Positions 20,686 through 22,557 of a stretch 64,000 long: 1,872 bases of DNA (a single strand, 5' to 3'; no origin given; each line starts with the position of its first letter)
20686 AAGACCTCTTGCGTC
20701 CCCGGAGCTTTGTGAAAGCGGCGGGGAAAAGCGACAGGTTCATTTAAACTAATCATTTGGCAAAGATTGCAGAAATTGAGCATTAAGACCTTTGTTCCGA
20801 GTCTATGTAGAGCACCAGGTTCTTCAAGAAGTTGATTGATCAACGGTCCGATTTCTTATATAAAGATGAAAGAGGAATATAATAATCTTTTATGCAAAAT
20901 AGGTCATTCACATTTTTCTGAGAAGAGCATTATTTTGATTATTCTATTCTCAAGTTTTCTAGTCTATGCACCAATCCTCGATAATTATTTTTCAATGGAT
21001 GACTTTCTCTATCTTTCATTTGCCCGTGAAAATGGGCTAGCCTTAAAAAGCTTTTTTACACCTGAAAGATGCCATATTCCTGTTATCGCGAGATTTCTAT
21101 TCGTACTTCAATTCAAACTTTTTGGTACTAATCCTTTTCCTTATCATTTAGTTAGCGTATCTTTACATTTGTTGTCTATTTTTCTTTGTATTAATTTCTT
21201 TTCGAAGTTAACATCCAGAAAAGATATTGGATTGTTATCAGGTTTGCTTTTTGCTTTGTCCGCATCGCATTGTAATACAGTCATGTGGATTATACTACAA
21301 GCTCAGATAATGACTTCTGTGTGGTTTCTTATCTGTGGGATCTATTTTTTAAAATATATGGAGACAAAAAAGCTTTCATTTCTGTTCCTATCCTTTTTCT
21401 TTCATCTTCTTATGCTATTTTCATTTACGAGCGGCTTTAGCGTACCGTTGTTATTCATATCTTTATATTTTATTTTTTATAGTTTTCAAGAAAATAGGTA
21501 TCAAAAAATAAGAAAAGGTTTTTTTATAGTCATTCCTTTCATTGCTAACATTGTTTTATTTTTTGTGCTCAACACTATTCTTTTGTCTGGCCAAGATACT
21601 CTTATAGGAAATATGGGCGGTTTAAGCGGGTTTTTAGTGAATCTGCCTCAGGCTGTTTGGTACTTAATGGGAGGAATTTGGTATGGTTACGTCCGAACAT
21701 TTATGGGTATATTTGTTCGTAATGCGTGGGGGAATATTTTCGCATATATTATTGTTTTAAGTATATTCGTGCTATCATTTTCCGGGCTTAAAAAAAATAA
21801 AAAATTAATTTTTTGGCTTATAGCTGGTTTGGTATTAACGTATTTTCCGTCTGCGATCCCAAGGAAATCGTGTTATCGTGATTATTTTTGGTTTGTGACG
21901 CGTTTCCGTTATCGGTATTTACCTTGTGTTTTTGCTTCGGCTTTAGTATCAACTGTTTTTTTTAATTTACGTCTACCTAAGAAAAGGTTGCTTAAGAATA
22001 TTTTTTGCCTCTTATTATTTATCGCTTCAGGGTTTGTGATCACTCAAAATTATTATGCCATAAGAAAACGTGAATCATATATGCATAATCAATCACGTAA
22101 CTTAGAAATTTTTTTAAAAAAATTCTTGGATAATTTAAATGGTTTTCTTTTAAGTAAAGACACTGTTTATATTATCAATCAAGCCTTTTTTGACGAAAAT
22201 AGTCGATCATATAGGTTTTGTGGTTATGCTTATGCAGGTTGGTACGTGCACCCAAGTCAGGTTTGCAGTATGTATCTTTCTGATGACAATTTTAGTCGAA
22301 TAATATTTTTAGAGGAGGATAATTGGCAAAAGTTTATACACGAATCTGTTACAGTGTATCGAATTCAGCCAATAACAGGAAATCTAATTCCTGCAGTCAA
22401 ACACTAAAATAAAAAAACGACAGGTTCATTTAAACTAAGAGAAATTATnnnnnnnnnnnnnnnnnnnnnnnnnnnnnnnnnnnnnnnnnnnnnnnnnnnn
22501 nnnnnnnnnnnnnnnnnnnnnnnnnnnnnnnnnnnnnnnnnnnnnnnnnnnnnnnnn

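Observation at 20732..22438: AT-rich membrane-protein gene flanked by perfect 21-bp direct repeats, a cassette-like insertion in front of ttcA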

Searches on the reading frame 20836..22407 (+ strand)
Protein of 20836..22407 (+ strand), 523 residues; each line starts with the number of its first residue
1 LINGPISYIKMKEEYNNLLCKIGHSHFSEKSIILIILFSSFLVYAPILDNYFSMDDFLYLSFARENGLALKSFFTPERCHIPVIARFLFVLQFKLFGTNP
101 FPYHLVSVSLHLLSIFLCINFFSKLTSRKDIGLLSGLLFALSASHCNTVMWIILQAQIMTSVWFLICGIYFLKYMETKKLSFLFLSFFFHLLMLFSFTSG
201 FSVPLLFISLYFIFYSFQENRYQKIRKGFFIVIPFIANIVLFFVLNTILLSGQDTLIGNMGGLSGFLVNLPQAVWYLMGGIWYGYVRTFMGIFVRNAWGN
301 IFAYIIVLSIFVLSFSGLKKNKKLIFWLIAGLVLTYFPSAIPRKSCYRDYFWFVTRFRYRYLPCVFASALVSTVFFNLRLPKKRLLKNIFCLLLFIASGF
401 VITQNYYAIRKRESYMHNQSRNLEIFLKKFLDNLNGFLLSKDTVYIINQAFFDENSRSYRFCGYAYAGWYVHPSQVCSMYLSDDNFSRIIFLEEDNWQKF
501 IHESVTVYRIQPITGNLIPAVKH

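Call 6: search_protein_families(library=pfam, proteins=[window:20836-22407:+], max_evalue=0.01)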
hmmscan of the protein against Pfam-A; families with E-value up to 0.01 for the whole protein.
window:20836-22407:+ (523 aa): 0 families

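Call 7: search_protein_families(library=ncbifam, proteins=[window:20836-22407:+], max_evalue=0.01)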
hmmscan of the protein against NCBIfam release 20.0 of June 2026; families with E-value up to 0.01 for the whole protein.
window:20836-22407:+ (523 aa): 0 families

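Call 8: find_homologous_proteins(query=window:20836-22407:+)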
Query window:20836-22407:+ (523 aa): 5 proteins with E <= 0.001 among 8000 candidates.
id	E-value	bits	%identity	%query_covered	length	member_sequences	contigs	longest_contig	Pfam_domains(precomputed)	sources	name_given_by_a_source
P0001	0.0e+0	1146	100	98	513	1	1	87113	-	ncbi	ncbi:MAG: hypothetical protein ABIG31_05260 [Candidatus Omnitrophota bacterium]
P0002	5.2e-7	47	28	43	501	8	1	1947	-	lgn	-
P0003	6.3e-5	41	25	69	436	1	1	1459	PF13231.13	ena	-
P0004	9.4e-5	40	30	29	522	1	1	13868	PF07719.24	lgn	-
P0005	6.2e-4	37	22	63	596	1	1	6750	PF14559.13,PF13431.13,PF13414.13,PF00515.35,PF13424.13,PF13432.13,PF13428.13,PF13181.13,PF07719.24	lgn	-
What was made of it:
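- Tried and rejected: The word-indexed protein search made the GT-C protein look like an orphan (call 8).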

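Call 10: find_encoding_contigs(protein=P0001, flank=10000, max_places=10)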
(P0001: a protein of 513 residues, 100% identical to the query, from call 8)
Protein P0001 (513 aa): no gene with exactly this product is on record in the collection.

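Call 39: search_protein_families(library=pfam, proteins=[window:20866-22407:+], max_evalue=10)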
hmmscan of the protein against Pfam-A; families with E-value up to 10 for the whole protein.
window:20866-22407:+ (513 aa): 1 family
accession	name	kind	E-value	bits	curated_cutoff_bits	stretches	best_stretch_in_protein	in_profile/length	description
PF04835.17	Pox_A9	-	0.92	10.1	22.8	2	219-241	23-45/53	A9 protein conserved region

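Call 43: search_protein_representatives(protein=window:20866-22407:+)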
Query: 513 residues. Proteins with E-value up to 0.001 (for the whole library): 5175; up to 1e-10: 162; up to 1e-30: 26. The best 150 are listed.
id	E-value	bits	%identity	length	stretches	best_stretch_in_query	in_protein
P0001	0.0e+00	1146.1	100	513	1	1-513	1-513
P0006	5.0e-101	356.0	41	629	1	18-507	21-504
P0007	1.5e-66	242.2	34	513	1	15-483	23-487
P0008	4.7e-64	234.0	34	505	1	24-486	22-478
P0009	3.2e-63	231.3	33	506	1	25-499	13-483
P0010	1.3e-61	226.0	33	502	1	22-500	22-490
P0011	2.8e-55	205.1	37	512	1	23-490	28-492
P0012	3.2e-53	198.3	35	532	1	19-483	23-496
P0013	4.1e-52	194.6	33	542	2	27-283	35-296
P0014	1.9e-51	192.4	28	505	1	26-485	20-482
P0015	3.1e-51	191.7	31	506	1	30-486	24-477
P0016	7.7e-48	180.5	30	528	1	26-485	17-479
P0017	6.4e-46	174.2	32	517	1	11-446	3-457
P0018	1.4e-45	173.1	29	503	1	16-484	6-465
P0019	1.6e-45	172.9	32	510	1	21-489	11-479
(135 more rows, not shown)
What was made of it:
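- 20866..22407 (+): GT-C-fold membrane glycosyltransferase gene (513 aa from the ATG; 523 aa from the TTG at 20836). It has an FSMDDF motif with an invariant Asp46 in the first loop. 5175 HMMER hits, best 41% identity (call 43).
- The best homologue anywhere is 41% identical (call 43).
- Tried and rejected: The exhaustive HMMER scan overturned this with 5175 hits (call 43).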

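Call 46: search_protein_families(library=pfam, alignment_id=A3, max_evalue=0.01)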
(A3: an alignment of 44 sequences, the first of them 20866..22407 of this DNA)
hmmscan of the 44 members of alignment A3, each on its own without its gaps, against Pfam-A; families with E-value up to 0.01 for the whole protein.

A. member 1, window:20866-22407:+ (513 aa): 0 families

B. families by the number of members that match (of 44 scanned): 33 families (the first 25 are shown)
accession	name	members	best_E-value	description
PF00515.34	TPR_1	5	4.5e-51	Tetratricopeptide repeat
PF07719.23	TPR_2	5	2e-41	Tetratricopeptide repeat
PF13181.12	TPR_8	5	1.1e-27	Tetratricopeptide repeat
PF13431.12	TPR_17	5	4.9e-27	Tetratricopeptide repeat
PF13432.12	TPR_16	5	3.2e-23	Tetratricopeptide repeat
PF13424.12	TPR_12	5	6e-17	Tetratricopeptide repeat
PF14559.12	TPR_19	5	2.1e-16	Tetratricopeptide repeat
PF13428.12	TPR_14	5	3e-13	Tetratricopeptide repeat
PF13414.12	TPR_11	3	2.2e-32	TPR repeat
PF13371.12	TPR_9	3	6.8e-20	Tetratricopeptide repeat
PF13174.12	TPR_6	3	1.7e-13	Tetratricopeptide repeat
PF24575.1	TPR_Slam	3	3.4e-09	Surface lipoprotein assembly modifier, N-terminal TPR repeats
PF23914.1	TPR_CcmH_CycH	3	1.2e-08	Cytochrome c-type biogenesis protein H TPR domain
PF12895.13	ANAPC3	3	4.1e-07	Anaphase-promoting complex, cyclosome, subunit 3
PF13374.12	TPR_10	2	1.6e-09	Tetratricopeptide repeat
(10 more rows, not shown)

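Call 48: search_solved_structures(query=A3, max_evalue=1)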
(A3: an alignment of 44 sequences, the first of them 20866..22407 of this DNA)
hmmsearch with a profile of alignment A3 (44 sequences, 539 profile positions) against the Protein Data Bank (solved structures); distinct sequences matched with E-value up to 1: 0.
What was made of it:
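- On GT-C superfamily glycosyltransferase (the cargo protein): No PDB sequence hit with the profile (call 48).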

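Call 54: predict_structure(alignment_id=A3)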
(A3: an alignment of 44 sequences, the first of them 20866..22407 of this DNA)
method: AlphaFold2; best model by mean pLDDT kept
length: 513 residues; sequences in the alignment: 44
mean_pLDDT: 91.3   pTM: 0.92
mean pLDDT of the five models: 91.3, 90.5, 90.6, 90.2, 89.7
residues with pLDDT >= 90: 404; 70-90: 74; 50-70: 19; < 50: 16
segments of 3 or more residues with pLDDT < 50: 8-15
pLDDT, mean of each block of 10 residues (from residue 1): 50 63 97 98 95 97 91 97 98 98 99 97 98 97 97 98 96 98 96 97 85 94 98 92 80 91 95 95 84 86 87 96 96 72 92 98 94 94 93 96 94 96 98 96 64 68 97 98 92 90 92 70
secondary structure, 60 per line:
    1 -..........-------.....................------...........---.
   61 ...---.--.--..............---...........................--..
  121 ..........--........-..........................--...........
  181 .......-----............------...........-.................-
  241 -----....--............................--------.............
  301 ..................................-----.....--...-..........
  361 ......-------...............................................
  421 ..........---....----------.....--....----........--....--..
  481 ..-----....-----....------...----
elements in order: H2-11 H19-39 H46-56 H60-63 H73-86 H90-116 H119-130 H133-140 H142-167 H170-187 H193-204 H211-221 H223-239 H246-249 H252-279 H288-334 H340-344 H351-366 H374-430 E434-437 H448-452 H455-458 H463-470 H473-476 E479-482 H488-491 E497-500 E507-509
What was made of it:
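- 20866..22407 (+): AF2 pLDDT 91.3 (call 54).
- On GT-C superfamily glycosyltransferase (the cargo protein): AF2 pLDDT 91.3, pTM 0.92 (call 54).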

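Call 57: fold_search(model_id=the predicted structure, library=pdb)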
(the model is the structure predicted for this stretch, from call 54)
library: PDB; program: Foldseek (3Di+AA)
matches with E <= 10: 311; with E <= 0.001: 13
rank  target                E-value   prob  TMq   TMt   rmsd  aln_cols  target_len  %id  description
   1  5ogl_A                4.4e-06  1.00  0.46  0.36   9.5       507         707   15  Structure of bacterial oligosaccharyltransferase PglB in complex with an acceptor peptide and an lipid-linked oligosac (released 2017-10-25)
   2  6gxc_A                5.7e-06  1.00  0.48  0.37   9.6       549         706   14  Bacterial oligosaccharyltransferase PglB in complex with an inhibitory peptide and a reactive lipid-linked oligosaccha (released 2018-11-14)
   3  8age_A                5.6e-05  1.00  0.49  0.41  10.4       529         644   12  Structure of yeast oligosaccharylransferase complex with acceptor peptide bound (released 2022-12-07)
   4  8agc_A                6.3e-05  1.00  0.47  0.36  15.1       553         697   13  Structure of yeast oligosaccharylransferase complex with lipid-linked oligosaccharide and non-acceptor peptide bound (released 2022-12-07)
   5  3rce_A                1.5e-04  1.00  0.46  0.37  10.7       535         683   14  Bacterial oligosaccharyltransferase PglB (released 2011-06-15)
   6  6ezn_F                2.0e-04  1.00  0.51  0.42  12.0       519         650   13  Cryo-EM structure of the yeast oligosaccharyltransferase (OST) complex (released 2018-01-17)
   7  5gmy_A                2.2e-04  1.00  0.47  0.30  13.1       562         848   10  Crystal structure of the Archaeoglobus fulgidus oligosaccharyltransferase (O29867_ARCFU) tethered with an acceptor pep (released 2017-02-01)
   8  6c26_A                4.1e-04  1.00  0.47  0.39  13.1       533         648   12  The Cryo-EM structure of a eukaryotic oligosaccharyl transferase complex (released 2018-01-31)
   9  8b6l_I                4.8e-04  1.00  0.48  0.38  12.8       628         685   11  Subtomogram average of the human Sec61-TRAP-OSTA-translocon (released 2022-12-07)
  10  7e9s_A                5.7e-04  1.00  0.39  0.25  18.7       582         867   12  Archaeal oligosaccharyltransferase AglB from Archaeoglobus fulgidus in complex with an inhibitory peptide and a dolich (released 2021-09-08)
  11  5f15                  5.7e-04  1.00  0.37  0.35  14.3       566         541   11  Crystal Structure of ArnT from Cupriavidus metallidurans bound to Undecaprenyl phosphate (released 2016-02-17)
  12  8pn9_A                6.5e-04  1.00  0.49  0.40  10.3       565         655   10  Structure of human oligosaccharyltransferase OST-A complex bound to NGI-1 (released 2024-05-08)
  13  8agb_A                7.0e-04  1.00  0.49  0.41  12.0       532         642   13  Structure of yeast oligosaccharylransferase complex with lipid-linked oligosaccharide bound (released 2022-12-07)
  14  7oci_F                1.2e-03  1.00  0.50  0.42   9.7       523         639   11  Cryo-EM structure of yeast Ost6p containing oligosaccharyltransferase complex (released 2022-02-16)
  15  9i5k_A                1.2e-03  1.00  0.45  0.47   9.1       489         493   14  Structure of the Chaetomium thermophilum Pmt4 homodimer (C2 symmetry) (released 2025-12-24)
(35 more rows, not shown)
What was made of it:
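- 20866..22407 (+): Foldseek top hits are PglB, STT3, AglB, ArnT and Pmt4 (call 57).
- On Transposon or insertion sequence with a target-site duplication: The single ORF is a GT-C enzyme (calls 54, 57).
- On GT-C superfamily glycosyltransferase (the cargo protein): The Foldseek PDB top 24 are almost all GT-C enzymes (PglB, STT3, AglB, ArnT, Pmt1/2/4, DPY19), E = 4e-6 to 5e-2, TM about 0.46-0.51 (call 57).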
